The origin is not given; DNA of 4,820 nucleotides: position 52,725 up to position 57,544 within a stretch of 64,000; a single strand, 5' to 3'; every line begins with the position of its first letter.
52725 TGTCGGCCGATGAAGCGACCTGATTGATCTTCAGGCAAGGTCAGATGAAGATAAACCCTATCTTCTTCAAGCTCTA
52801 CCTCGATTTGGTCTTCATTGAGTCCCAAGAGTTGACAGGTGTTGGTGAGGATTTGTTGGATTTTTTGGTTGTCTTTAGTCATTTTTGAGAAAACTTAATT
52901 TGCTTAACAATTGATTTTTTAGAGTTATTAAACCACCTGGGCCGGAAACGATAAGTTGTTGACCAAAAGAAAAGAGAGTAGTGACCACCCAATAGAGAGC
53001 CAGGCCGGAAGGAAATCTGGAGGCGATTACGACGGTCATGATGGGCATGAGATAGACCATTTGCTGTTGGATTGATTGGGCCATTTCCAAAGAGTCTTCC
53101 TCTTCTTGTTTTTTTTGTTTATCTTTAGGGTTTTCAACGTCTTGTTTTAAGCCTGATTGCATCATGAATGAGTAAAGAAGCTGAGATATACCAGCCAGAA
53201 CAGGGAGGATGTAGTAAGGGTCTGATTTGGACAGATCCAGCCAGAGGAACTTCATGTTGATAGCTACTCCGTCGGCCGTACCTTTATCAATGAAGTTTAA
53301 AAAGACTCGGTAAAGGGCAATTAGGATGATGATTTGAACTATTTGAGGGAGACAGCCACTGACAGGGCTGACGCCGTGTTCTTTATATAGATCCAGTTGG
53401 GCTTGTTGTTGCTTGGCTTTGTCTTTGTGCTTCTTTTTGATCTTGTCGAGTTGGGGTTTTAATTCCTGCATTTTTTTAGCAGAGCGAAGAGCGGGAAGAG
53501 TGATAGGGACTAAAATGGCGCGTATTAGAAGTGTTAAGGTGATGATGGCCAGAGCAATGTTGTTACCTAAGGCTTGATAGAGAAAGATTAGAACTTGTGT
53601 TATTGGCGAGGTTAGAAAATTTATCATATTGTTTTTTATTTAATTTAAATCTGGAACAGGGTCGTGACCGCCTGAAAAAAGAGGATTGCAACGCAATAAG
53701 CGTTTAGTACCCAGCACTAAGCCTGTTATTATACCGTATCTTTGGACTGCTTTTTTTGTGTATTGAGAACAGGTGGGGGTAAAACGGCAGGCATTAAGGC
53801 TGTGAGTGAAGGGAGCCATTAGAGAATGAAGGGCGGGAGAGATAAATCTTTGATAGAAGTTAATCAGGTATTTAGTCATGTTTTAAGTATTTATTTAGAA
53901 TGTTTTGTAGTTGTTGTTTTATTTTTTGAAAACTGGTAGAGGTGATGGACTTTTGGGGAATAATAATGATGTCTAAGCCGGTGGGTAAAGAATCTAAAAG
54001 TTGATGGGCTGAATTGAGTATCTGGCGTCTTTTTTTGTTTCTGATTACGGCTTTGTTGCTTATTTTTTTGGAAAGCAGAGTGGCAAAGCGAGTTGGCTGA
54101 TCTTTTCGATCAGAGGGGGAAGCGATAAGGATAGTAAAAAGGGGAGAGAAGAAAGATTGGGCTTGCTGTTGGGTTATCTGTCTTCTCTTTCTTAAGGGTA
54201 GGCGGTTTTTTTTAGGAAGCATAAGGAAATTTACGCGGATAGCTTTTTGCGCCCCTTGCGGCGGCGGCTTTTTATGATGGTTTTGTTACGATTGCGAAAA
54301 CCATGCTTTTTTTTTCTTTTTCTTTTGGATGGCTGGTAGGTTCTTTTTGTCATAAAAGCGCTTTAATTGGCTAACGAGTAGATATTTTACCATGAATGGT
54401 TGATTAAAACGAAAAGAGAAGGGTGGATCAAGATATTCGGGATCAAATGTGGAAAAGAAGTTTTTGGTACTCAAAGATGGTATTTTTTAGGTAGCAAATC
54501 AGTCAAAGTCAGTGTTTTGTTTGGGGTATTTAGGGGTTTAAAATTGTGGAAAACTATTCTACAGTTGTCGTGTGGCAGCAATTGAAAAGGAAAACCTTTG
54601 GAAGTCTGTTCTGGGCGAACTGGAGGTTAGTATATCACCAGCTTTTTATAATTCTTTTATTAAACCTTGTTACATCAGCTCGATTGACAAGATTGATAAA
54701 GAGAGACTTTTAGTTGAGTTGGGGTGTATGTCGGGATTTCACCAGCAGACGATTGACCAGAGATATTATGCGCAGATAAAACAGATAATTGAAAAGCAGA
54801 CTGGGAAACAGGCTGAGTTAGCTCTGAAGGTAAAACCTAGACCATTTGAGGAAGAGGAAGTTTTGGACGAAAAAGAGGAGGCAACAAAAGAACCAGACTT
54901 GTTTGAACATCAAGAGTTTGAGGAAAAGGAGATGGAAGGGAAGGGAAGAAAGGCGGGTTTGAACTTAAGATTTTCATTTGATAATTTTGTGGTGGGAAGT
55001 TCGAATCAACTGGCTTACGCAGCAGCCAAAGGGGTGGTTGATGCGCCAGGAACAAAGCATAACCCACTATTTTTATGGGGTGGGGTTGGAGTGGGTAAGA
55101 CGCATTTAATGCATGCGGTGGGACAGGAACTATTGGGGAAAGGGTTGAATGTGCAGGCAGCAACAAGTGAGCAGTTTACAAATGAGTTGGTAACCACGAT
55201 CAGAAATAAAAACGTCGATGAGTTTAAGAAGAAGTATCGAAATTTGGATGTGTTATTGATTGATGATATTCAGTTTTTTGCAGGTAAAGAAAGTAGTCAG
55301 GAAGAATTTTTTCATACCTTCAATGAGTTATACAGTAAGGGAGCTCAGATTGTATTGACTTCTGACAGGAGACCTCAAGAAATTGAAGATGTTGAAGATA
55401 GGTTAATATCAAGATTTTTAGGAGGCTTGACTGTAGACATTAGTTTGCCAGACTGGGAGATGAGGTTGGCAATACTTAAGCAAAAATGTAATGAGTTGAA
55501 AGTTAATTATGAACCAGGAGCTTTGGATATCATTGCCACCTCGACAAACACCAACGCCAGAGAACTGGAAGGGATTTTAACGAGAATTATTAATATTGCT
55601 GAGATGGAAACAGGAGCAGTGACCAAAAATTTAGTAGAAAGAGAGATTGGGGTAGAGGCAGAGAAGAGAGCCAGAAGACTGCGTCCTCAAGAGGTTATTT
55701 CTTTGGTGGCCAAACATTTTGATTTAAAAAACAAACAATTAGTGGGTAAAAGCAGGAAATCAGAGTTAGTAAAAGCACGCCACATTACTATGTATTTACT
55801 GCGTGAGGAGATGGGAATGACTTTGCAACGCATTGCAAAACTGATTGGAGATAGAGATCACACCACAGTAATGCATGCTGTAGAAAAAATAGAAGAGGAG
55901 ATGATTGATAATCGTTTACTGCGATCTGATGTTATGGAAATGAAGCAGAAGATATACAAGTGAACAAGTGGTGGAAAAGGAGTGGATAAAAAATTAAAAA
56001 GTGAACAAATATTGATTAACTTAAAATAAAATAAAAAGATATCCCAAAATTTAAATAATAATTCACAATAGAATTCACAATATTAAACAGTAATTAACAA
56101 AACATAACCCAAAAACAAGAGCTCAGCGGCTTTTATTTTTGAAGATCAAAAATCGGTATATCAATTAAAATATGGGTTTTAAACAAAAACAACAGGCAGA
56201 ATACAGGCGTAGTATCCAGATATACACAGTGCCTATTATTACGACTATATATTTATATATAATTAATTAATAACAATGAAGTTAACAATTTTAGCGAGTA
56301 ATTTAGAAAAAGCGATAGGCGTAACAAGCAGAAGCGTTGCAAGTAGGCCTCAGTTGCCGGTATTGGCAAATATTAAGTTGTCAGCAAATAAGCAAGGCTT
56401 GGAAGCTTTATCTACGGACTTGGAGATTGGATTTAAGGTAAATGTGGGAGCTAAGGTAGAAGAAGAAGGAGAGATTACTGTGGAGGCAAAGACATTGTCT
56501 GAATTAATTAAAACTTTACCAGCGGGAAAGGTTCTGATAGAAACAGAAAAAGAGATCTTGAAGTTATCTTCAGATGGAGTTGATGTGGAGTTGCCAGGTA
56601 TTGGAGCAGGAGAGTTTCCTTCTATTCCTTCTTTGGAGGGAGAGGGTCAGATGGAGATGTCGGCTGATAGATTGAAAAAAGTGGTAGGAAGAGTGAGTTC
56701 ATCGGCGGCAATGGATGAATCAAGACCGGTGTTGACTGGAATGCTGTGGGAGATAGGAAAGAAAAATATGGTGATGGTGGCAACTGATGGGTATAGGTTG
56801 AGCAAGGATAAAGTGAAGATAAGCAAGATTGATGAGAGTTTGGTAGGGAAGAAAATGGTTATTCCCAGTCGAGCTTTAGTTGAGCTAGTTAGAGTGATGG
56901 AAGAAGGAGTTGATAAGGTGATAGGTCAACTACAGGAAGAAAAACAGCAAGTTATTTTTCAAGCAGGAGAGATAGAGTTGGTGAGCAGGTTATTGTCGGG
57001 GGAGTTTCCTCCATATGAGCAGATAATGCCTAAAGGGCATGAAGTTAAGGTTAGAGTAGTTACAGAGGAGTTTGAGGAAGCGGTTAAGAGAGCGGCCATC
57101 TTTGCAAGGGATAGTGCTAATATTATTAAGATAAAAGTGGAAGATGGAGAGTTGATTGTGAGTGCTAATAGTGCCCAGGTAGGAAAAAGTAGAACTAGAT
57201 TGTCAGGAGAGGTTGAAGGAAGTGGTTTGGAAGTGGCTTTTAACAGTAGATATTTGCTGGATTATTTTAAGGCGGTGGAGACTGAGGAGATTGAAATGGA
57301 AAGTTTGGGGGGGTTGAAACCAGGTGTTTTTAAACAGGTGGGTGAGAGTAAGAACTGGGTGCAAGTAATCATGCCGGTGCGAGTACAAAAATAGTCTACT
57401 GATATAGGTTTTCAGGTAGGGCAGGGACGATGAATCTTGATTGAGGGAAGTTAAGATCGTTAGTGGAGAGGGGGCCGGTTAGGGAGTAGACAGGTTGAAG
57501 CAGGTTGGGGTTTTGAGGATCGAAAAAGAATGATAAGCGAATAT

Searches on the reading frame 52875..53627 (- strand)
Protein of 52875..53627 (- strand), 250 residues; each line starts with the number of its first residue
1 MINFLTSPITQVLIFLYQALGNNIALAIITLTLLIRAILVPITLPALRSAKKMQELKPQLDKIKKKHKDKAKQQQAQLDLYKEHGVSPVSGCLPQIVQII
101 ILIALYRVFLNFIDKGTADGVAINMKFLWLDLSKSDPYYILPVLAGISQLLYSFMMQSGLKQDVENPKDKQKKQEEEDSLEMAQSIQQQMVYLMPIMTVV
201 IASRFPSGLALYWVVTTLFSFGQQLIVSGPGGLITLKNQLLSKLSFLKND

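Call 42: search_protein_families(library=pfam, proteins=[window:52875-53627:-], max_evalue=0.001)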
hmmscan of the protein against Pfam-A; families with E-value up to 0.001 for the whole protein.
window:52875-53627:- (250 aa): 1 family
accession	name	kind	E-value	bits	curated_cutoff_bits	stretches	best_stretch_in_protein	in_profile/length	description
PF02096.25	60KD_IMP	-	1.4e-51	175.1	35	1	25-227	2-161/163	60Kd inner membrane protein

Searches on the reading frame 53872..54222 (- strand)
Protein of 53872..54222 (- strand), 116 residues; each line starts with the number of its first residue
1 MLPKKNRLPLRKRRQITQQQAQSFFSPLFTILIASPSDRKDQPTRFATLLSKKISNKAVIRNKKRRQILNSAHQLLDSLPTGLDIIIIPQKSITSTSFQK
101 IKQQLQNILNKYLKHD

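Call 67: search_protein_families(library=pfam, proteins=[window:53872-54222:-], max_evalue=0.01)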
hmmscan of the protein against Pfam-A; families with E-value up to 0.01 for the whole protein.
window:53872-54222:- (116 aa): 1 family
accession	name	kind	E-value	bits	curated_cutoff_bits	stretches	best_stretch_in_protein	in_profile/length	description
PF00825.24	Ribonuclease_P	-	3.7e-17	62.8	22.3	1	2-112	1-108/109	Ribonuclease P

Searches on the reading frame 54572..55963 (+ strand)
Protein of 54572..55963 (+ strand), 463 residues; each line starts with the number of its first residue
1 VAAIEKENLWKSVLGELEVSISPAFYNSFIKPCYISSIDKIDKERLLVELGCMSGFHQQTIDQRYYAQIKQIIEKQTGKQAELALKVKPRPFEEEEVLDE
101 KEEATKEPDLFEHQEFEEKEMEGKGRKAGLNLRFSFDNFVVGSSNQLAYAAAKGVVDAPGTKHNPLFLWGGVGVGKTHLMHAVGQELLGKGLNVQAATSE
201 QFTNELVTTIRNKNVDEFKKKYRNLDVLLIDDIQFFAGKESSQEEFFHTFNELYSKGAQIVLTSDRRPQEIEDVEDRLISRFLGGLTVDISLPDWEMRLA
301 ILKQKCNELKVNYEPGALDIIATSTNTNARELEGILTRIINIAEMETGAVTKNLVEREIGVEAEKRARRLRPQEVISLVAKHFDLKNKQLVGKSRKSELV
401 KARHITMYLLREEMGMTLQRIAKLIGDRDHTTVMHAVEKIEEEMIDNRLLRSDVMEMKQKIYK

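Call 42: search_protein_families(library=pfam, proteins=[window:54572-55963:+], max_evalue=0.001)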
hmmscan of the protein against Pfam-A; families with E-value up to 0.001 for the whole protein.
window:54572-55963:+ (463 aa): 8 families
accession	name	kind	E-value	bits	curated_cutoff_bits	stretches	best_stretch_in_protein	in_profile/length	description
PF00308.24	Bac_DnaA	-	1.3e-62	211.2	23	1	130-289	1-162/162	Bacterial DnaA ATPAse domain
PF08299.17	Bac_DnaA_C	-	1.7e-24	86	31.5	1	373-440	2-69/69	Bacterial dnaA protein helix-turn-helix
PF01695.23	IstB_IS21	-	1.7e-11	44.6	24.1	1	165-267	94-195/238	IstB-like ATP binding protein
PF00004.35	AAA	-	1.1e-06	29.5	21.2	1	167-255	2-97/131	ATPase family associated with various cellular activities (AAA)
PF03969.22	AFG1_ATPase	-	1.3e-05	24.8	27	1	164-271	62-171/361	AFG1-like ATPase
PF11638.13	DnaA_N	-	2.1e-05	24.6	24.6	1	7-73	1-63/65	DnaA N-terminal domain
PF00910.28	RNA_helicase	-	0.00056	20.8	21.5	0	167-248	2-69/105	RNA helicase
PF13173.12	AAA_14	-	0.00062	20.2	27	0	163-264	2-97/129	AAA domain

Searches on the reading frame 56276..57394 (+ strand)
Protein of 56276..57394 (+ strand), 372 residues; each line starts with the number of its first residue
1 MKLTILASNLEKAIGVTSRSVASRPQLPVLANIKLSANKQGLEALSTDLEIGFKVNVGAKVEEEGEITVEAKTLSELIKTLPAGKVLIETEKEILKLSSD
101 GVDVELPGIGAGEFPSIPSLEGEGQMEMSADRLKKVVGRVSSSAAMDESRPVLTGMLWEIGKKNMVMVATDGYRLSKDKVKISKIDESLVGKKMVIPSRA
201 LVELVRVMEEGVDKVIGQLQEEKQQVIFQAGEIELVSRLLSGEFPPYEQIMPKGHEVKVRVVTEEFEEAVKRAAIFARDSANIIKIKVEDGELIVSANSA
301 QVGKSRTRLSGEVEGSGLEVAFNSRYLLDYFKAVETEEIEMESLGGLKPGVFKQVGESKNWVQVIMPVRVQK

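Call 42: search_protein_families(library=pfam, proteins=[window:56276-57394:+], max_evalue=0.001)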
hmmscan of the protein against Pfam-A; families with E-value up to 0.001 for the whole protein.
window:56276-57394:+ (372 aa): 3 families
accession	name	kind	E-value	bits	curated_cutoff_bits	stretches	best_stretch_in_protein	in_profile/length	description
PF00712.24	DNA_pol3_beta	-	2e-31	109.1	24.4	2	1-118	1-120/120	DNA polymerase III beta subunit, N-terminal domain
PF02767.21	DNA_pol3_beta_2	-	2e-28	99.4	27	1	128-245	2-115/116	DNA polymerase III beta subunit, central domain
PF02768.20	DNA_pol3_beta_3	-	4.3e-25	88.3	27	1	249-369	2-121/121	DNA polymerase III beta subunit, C-terminal domain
